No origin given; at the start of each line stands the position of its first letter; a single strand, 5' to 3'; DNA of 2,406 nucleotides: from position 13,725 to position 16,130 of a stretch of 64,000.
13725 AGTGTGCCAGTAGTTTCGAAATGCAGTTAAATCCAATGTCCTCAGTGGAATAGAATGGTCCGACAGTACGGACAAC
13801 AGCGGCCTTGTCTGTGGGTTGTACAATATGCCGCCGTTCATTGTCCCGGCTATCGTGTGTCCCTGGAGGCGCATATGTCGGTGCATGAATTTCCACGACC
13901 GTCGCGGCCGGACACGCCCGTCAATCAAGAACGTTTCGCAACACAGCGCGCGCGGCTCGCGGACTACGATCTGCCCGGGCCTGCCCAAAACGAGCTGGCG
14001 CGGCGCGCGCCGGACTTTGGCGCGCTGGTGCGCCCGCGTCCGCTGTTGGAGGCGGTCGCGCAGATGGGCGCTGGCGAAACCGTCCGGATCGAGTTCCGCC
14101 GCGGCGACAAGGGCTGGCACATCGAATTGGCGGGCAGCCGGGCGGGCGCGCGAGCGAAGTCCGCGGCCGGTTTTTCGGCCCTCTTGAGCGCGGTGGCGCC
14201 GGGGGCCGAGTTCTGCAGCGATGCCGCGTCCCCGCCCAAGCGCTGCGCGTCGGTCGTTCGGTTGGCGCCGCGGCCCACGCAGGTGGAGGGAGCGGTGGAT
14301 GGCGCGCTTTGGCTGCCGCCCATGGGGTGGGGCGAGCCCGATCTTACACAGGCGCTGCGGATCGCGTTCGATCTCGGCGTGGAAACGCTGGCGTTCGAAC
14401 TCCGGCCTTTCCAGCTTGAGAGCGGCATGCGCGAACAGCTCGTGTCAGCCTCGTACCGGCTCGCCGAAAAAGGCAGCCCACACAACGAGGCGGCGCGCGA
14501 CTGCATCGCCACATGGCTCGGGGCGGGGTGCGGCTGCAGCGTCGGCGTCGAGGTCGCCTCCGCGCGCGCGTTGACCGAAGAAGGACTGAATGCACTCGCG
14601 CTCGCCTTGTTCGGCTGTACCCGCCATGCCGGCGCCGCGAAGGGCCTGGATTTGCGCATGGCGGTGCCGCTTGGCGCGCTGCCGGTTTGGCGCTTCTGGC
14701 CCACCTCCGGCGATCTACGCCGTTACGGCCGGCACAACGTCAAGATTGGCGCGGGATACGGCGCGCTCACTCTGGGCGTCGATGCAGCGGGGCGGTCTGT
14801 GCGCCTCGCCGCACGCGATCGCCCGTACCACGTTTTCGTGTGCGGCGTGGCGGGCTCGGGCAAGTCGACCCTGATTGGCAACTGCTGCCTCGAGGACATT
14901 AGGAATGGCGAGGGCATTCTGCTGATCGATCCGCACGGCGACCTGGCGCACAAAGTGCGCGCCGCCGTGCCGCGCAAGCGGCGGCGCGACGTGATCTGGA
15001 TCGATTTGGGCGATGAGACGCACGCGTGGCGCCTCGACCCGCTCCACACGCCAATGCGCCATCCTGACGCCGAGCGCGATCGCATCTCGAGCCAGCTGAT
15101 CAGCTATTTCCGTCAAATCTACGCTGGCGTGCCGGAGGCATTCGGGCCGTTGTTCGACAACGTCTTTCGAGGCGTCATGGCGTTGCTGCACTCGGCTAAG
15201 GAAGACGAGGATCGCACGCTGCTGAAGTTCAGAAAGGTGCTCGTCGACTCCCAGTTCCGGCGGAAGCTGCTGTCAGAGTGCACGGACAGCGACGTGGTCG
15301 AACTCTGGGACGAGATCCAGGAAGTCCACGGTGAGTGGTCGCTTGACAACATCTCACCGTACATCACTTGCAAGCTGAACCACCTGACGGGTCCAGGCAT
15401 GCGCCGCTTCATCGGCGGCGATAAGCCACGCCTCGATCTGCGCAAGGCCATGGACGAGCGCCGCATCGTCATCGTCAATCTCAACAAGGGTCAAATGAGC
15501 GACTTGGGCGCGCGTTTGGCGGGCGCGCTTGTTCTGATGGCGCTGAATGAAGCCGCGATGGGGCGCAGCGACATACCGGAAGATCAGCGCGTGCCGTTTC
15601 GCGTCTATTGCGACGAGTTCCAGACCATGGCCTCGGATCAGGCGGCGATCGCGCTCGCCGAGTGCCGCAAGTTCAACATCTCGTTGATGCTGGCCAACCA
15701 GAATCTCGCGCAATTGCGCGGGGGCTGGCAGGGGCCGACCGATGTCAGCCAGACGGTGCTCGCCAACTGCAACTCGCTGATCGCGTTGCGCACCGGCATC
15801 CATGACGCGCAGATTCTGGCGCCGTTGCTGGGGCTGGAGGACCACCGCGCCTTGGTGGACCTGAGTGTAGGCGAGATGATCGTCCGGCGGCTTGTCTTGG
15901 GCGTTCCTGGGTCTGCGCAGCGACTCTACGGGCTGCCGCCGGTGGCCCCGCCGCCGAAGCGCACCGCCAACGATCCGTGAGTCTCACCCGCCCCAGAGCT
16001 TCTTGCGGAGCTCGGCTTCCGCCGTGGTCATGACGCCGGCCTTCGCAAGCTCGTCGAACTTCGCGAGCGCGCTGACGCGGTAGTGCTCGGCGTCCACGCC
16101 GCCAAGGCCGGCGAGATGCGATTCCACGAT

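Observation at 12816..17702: Three-gene insertion between ftsZ and lpxC: HTH protein, soluble TraD/HerA-like ATPase with a novel N-terminal domain, and a large TPR protein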

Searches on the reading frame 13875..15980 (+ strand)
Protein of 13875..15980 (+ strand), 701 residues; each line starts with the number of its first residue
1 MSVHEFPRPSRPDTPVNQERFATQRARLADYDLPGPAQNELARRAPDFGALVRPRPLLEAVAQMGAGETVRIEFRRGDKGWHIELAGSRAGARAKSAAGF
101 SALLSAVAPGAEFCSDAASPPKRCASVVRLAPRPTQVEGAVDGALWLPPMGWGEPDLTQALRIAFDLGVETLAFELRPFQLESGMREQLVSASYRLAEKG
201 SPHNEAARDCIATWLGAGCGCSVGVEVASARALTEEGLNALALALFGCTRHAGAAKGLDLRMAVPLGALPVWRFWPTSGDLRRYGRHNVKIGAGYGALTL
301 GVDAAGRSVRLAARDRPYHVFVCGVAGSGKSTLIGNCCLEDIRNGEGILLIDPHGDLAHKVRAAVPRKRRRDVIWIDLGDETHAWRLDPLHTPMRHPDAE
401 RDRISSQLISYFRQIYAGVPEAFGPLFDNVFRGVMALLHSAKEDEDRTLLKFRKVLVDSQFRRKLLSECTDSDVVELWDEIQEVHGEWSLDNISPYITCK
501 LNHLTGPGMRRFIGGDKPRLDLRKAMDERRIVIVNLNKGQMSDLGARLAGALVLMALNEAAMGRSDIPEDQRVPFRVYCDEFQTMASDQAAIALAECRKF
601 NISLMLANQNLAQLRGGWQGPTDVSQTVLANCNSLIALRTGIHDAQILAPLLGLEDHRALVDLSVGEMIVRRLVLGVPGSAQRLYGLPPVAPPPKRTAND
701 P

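Call 3: search_protein_families(library=pfam, proteins=[window:13875-15980:+], max_evalue=0.1)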
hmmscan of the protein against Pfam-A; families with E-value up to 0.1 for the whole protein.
window:13875-15980:+ (701 aa): 8 families
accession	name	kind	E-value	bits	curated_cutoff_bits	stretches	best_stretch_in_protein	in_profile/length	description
PF12696.13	TraG-D_C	-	9.2e-08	32.5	22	1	574-653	1-80/126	TraM recognition site of TraD and TraG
PF10412.15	TrwB_AAD_bind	-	2.5e-05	23.8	20.5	1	314-659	12-330/387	Type IV secretion-system coupling protein DNA-binding domain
PF02534.20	T4SS-DNA_transf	-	0.00043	19.7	20.1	1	318-620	45-350/468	Type IV secretory system Conjugative DNA transfer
PF01935.23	DUF87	-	0.00074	20.1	23.2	1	319-356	25-63/220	Helicase HerA, central domain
PF25199.1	nSTAND_NTPase5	-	0.0011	19.2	34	1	309-380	32-106/145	Novel STAND NTPase 5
PF13191.12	AAA_16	-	0.004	18.1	32.6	1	313-357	20-63/167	AAA ATPase domain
PF01580.24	FtsK_SpoIIIE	-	0.04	13.8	24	1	297-334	19-56/221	FtsK/SpoIIIE family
PF01443.25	Viral_helicase1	-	0.063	13.5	21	0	321-340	2-21/228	Viral superfamily 1 RNA helicase core domain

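Call 4: search_protein_families(library=padloc, proteins=[window:13875-15980:+], max_evalue=0.1)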
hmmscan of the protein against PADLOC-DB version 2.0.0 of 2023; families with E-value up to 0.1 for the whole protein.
window:13875-15980:+ (701 aa): 10 families
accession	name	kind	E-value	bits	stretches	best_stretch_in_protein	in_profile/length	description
PDLC04140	mad8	-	3e-16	57.8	1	300-670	6-286/314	mads_8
PDLC04105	HerA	-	2.2e-07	27.8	2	584-640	442-488/576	-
PDLC04106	HerA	-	0.00091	15.8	1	595-680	546-625/667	-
PDLC02185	HerA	-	0.00096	16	1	596-640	480-514/585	-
PDLC04104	HerA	-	0.0015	15.4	1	595-646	254-295/379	-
PDLC02188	HerA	-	0.0056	13.6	1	595-645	460-500/578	-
PDLC01055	HerA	-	0.0079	13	1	298-359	138-201/532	Type III coevolved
PDLC04100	HerA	-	0.0079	12.9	1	595-640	473-508/580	-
PDLC04098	HerA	-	0.01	12.4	1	596-639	565-598/686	-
PDLC01087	C3a187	-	0.039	10.8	1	319-398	212-290/559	NERD+UvrD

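Call 5: search_protein_families(library=ncbifam, proteins=[window:13875-15980:+], max_evalue=0.1)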
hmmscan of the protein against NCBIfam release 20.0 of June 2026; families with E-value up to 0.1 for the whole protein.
window:13875-15980:+ (701 aa): 10 families
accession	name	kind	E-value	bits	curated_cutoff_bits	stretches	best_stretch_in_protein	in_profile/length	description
TIGR03743.1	SXT_TraD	subfamily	1.4e-12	46.9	366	2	300-392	158-253/636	conjugative transfer system coupling protein TraD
NF045973.1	conju_CD1115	equivalog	3.6e-09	36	250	2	562-642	279-359/442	VirD4-like conjugal transfer protein, CD1115 family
TIGR03754.1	conj_TOL_TraD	equivalog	3.8e-07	29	647.55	1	298-372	161-237/643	type IV conjugative transfer system coupling protein TraD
NF045971.1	conju_CD1110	equivalog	0.00063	18.1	325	0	543-657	597-710/752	VirB4-like conjugal transfer ATPase, CD1110 family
TIGR00929.1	VirB4_CagE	subfamily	0.00063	18.1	643.1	0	319-363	439-484/792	VirB4 family type IV secretion/conjugal transfer ATPase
NF041447.1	TrbC_conju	equivalog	0.00082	17.9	800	0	292-355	101-167/685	F-type conjugative transfer protein TrbC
NF042943.1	HerA_antiphage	equivalog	0.0074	14.9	800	1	595-640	467-502/566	anti-phage-associated helicase HerA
NF045975.1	VirB4_plasma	equivalog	0.0092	13.7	590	1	320-355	518-553/894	Mbov_0397 family ICE element conjugal transfer ATPase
NF042944.1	HerA_antiphage_2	equivalog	0.018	13.8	850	1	595-640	460-495/576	anti-phage-associated helicase HerA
NF053655.1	CedD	equivalog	0.025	13.3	600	0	311-364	215-268/527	DNA-translocating ATPase CedD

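Call 6: find_homologous_proteins(query=window:13875-15980:+)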
Query window:13875-15980:+ (701 aa): 65 proteins with E <= 0.001 among 8000 candidates.
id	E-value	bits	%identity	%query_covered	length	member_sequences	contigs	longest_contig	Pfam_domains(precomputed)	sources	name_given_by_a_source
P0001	0.0e+0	1492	93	100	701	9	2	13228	PF10412.16,PF12696.14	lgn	-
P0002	0.0e+0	1087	71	100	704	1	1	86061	PF10412.16,PF01935.24,PF12696.14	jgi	jgi:hypothetical protein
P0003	6.5e-281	952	62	98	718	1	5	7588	PF10412.16,PF12696.14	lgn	-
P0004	5.3e-262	889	60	100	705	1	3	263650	PF12696.14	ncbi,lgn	ncbi:MAG: type IV secretory system conjugative DNA transfer family protein [Hyphomonadaceae bacteriu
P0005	6.3e-89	317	34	88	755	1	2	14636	PF10412.16,PF01935.24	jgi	jgi:hypothetical protein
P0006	1.1e-87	313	37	85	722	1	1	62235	PF10412.16,PF01935.24,PF01580.25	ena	-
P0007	1.4e-87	313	39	71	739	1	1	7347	PF10412.16,PF01935.24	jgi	jgi:hypothetical protein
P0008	1.5e-87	313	39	70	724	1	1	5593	PF10412.16,PF01935.24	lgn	-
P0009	1.7e-87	312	39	71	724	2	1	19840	PF10412.16,PF01935.24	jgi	jgi:hypothetical protein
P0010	4.1e-77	278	43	56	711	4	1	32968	PF10412.16,PF01935.24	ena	-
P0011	2.1e-74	269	37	76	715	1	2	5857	PF10412.16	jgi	jgi:hypothetical protein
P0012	1.8e-64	236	37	56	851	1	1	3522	PF10412.16,PF01935.24,PF12696.14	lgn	-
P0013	6.9e-63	231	35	54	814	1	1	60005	PF26449.1,PF10412.16,PF01935.24,PF02534.21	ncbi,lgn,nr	ncbi:MAG: type IV secretion system DNA-binding domain-containing protein [Candidatus Niyogibacteria 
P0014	3.7e-62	229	33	68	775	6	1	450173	PF10412.16,PF01935.24,PF02534.21,PF12696.14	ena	-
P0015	2.9e-58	216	35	52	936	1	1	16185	PF26449.1,PF12696.14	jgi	jgi:hypothetical protein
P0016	1.1e-57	214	34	54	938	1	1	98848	PF26449.1,PF10412.16,PF12696.14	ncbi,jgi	ncbi:MAG: hypothetical protein RLZZ416_688 [Candidatus Parcubacteria bacterium]|jgi:hypothetical pro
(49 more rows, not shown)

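Call 8: find_encoding_contigs(protein=P0004, flank=8000, max_places=3)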
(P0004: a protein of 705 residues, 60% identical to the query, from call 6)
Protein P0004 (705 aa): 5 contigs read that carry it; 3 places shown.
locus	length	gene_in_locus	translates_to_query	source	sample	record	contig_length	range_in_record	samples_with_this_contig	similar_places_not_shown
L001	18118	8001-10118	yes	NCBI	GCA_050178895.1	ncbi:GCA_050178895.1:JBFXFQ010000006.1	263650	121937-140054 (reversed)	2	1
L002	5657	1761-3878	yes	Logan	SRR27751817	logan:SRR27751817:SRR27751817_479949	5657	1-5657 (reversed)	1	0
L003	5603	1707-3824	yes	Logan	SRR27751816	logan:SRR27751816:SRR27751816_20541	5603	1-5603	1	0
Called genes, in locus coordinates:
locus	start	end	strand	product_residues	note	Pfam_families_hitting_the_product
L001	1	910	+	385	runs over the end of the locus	PF01053:Cys_Met_Meta_PP, PF00155:Aminotran_1_2 (weak)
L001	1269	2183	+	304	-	PF01820:Dala_Dala_lig_N, PF02655:ATP-grasp_3 (weak), PF07478:Dala_Dala_lig_C, PF13535:ATP-grasp_4 (weak)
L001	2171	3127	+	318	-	PF08478:POTRA_1, PF03799:FtsQ_DivIB_C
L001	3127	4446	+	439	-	PF02491:SHS2_FTSA, PF06723:MreB_Mbl, PF14450:FtsA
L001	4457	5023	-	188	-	PF07012:Curlin_rpt (weak)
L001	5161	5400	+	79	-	-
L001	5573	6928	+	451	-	PF00091:Tubulin, PF12327:FtsZ_C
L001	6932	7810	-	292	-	-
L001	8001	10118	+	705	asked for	PF12696:TraG-D_C (weak)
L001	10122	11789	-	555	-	PF13424:TPR_12 (faint)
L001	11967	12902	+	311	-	PF03331:LpxC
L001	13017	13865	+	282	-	PF13428:TPR_14 (faint), PF09976:TPR_21 (faint), PF13512:TPR_18, PF13525:YfiO, PF07719:TPR_2 (faint), PF13174:TPR_6 (faint), PF13432:TPR_16 (weak), PF14559:TPR_19 (faint)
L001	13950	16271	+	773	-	PF22745:Nlig-Ia, PF01653:DNA_ligase_aden, PF03120:OB_DNA_ligase, PF14520:HHH_5 (faint), PF12826:HHH_2, PF00533:BRCT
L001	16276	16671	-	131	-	PF07366:SnoaL, PF12680:SnoaL_2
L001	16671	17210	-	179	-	-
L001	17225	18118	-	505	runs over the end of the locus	PF01546:Peptidase_M20, PF07687:M20_dimer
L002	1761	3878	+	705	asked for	PF12696:TraG-D_C (weak)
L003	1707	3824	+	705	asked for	PF12696:TraG-D_C (weak)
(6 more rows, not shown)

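Call 9: find_encoding_contigs(protein=P0002, flank=8000, max_places=3)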
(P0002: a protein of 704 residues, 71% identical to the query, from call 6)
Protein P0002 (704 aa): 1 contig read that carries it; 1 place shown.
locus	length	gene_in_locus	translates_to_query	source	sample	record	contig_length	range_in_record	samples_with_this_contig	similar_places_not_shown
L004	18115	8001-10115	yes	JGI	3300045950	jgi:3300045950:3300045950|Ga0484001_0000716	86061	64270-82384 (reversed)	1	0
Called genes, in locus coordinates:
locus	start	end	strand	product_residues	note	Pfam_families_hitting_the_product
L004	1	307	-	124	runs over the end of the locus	PF20101:DUF6491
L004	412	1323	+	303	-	PF01565:FAD_binding_4, PF02873:MurB_C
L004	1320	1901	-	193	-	-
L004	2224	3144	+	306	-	PF01820:Dala_Dala_lig_N (weak), PF01071:GARS_A (faint), PF02655:ATP-grasp_3 (weak), PF02786:CPSase_L_D2 (faint), PF07478:Dala_Dala_lig_C, PF13535:ATP-grasp_4 (weak)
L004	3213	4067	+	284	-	PF08478:POTRA_1, PF03799:FtsQ_DivIB_C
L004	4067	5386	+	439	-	PF02491:SHS2_FTSA, PF11104:PilM_2 (faint), PF06723:MreB_Mbl, PF14450:FtsA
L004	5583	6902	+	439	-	PF00091:Tubulin, PF12327:FtsZ_C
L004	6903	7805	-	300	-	-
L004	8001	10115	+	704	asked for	PF01935:DUF87 (faint), PF10412:TrwB_AAD_bind (faint), PF12696:TraG-D_C (faint)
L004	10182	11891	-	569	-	-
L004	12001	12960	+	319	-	PF03331:LpxC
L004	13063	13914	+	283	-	PF13428:TPR_14 (faint), PF13512:TPR_18, PF13174:TPR_6 (faint), PF13525:YfiO, PF14559:TPR_19 (faint)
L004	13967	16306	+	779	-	PF22745:Nlig-Ia, PF01653:DNA_ligase_aden, PF03120:OB_DNA_ligase, PF03119:DNA_ligase_ZBD (weak), PF12826:HHH_2 (weak), PF00533:BRCT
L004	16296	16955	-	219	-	PF04307:YdjM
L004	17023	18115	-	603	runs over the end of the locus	PF01321:Creatinase_N, PF16189:Creatinase_N_2, PF00557:Peptidase_M24, PF16188:Peptidase_M24_C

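Call 10: find_related_loci(query=window:13875-15980:+, collection=genome_contigs, flank=10000)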
Query window:13875-15980:+ (701 aa) in genome_contigs; peptide patterns used: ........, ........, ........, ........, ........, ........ (x = any residue, [..] = any of these).
29 stretches matched a pattern, but none encodes a relative of the query by tblastn (E <= 1e-3).

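Call 12: find_encoding_contigs(protein=P0006, flank=8000, max_places=2)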
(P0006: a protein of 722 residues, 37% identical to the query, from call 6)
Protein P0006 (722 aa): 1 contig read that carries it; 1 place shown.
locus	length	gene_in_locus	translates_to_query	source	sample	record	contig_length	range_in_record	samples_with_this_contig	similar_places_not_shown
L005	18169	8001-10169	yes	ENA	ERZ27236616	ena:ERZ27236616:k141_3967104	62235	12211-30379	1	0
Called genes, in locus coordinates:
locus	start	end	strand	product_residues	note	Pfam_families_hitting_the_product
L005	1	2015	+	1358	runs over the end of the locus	-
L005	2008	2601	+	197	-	-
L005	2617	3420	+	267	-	-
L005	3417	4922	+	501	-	PF00072:Response_reg (weak), PF00158:Sigma54_activat, PF14532:Sigma54_activ_2, PF25601:AAA_lid_14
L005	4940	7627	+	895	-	-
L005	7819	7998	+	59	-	-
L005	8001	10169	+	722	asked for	PF01580:FtsK_SpoIIIE (faint), PF01935:DUF87 (weak), PF10412:TrwB_AAD_bind (faint)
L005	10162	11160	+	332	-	-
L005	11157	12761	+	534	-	-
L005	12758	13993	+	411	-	-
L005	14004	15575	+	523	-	-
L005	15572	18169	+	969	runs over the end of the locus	-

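Call 13: find_encoding_contigs(protein=P0010, flank=8000, max_places=2)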
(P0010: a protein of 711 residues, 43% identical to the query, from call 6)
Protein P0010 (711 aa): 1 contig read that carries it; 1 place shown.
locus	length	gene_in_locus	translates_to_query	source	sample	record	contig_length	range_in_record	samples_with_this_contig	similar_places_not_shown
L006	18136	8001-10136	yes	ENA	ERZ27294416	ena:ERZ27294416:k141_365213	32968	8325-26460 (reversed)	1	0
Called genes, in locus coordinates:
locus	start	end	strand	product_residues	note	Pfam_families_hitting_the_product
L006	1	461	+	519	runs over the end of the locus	PF22335:Cas10-Cmr2_palm2 (weak)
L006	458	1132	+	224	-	-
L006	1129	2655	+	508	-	-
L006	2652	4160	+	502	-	PF03787:RAMPs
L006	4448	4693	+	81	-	-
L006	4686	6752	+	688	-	PF03787:RAMPs (weak)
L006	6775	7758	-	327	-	-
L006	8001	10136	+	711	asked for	PF01935:DUF87 (weak), PF10412:TrwB_AAD_bind (faint)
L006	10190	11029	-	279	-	PF02167:Cytochrom_C1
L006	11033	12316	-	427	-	PF00033:Cytochrome_B, PF13631:Cytochrom_B_N_2, PF00032:Cytochrom_B_C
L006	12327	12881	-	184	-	PF10399:UCR_Fe-S_N, PF00355:Rieske (weak)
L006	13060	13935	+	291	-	PF01218:Coprogen_oxidas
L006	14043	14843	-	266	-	PF05013:FGase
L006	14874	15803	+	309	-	PF08379:Bact_transglu_N, PF01841:Transglut_core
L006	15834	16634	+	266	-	PF01841:Transglut_core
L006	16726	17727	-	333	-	PF08240:ADH_N, PF00107:ADH_zinc_N, PF13602:ADH_zinc_N_2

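Call 14: find_encoding_contigs(protein=P0009, flank=8000, max_places=2)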
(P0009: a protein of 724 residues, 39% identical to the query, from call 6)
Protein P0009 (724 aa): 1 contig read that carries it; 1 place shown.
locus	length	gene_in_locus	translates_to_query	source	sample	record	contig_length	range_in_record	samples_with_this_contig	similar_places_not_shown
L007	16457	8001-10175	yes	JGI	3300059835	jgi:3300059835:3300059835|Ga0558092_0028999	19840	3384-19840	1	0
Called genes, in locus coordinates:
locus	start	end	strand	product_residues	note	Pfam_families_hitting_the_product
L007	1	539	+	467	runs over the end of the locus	PF00474:SSF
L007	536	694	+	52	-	-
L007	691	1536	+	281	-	-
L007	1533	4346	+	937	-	-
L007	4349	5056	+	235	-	-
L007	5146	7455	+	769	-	-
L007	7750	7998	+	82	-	-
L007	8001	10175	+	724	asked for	PF01935:DUF87 (weak), PF10412:TrwB_AAD_bind (faint)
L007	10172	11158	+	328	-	-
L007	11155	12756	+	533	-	-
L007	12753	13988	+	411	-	-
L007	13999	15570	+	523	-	-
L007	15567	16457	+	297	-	?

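Call 15: search_protein_families(library=padloc, proteins=[L005:2008-2601:+, L005:2617-3420:+, L005:4940-7627:+, L005:7819-7998:+, L005:10162-11160:+, L005:11157-12761:+, L005:12758-13993:+, L005:14004-15575:+, L006:6775-7758:-, L007:1533-4346:+], max_evalue=0.01)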
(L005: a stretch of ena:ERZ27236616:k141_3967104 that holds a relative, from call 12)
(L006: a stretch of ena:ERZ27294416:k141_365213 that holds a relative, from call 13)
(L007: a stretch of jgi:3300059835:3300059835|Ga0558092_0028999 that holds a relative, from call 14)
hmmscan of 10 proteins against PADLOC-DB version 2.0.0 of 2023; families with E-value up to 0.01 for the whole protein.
L005:2008-2601:+ (197 aa): 0 families

L005:2617-3420:+ (267 aa): 0 families

L005:4940-7627:+ (895 aa): 0 families

L005:7819-7998:+ (59 aa): 0 families

L005:10162-11160:+ (332 aa): 5 families
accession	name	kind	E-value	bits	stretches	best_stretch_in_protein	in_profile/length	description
PDLC03839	LeoA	-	0.00078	16.6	1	3-96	328-426/559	-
PDLC00637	ZorA2|ZorA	-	0.0043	13.9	1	21-110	308-398/420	MotA/ExbB/TolQ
PDLC00025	DruG2|DruG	-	0.0058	13.3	0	7-116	315-439/704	Unknown function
PDLC01177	CorA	-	0.0077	14.4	0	45-106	4-69/117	CorA-like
PDLC03859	LmuB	-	0.0082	13.4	1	4-110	386-486/611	-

L005:11157-12761:+ (534 aa): 0 families

L005:12758-13993:+ (411 aa): 0 families

L005:14004-15575:+ (523 aa): 0 families

L006:6775-7758:- (327 aa): 0 families

L007:1533-4346:+ (937 aa): 1 family
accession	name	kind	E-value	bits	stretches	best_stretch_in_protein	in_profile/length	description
PDLC04134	mad2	-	9.3e-05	19.4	1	11-106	259-338/492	mads_2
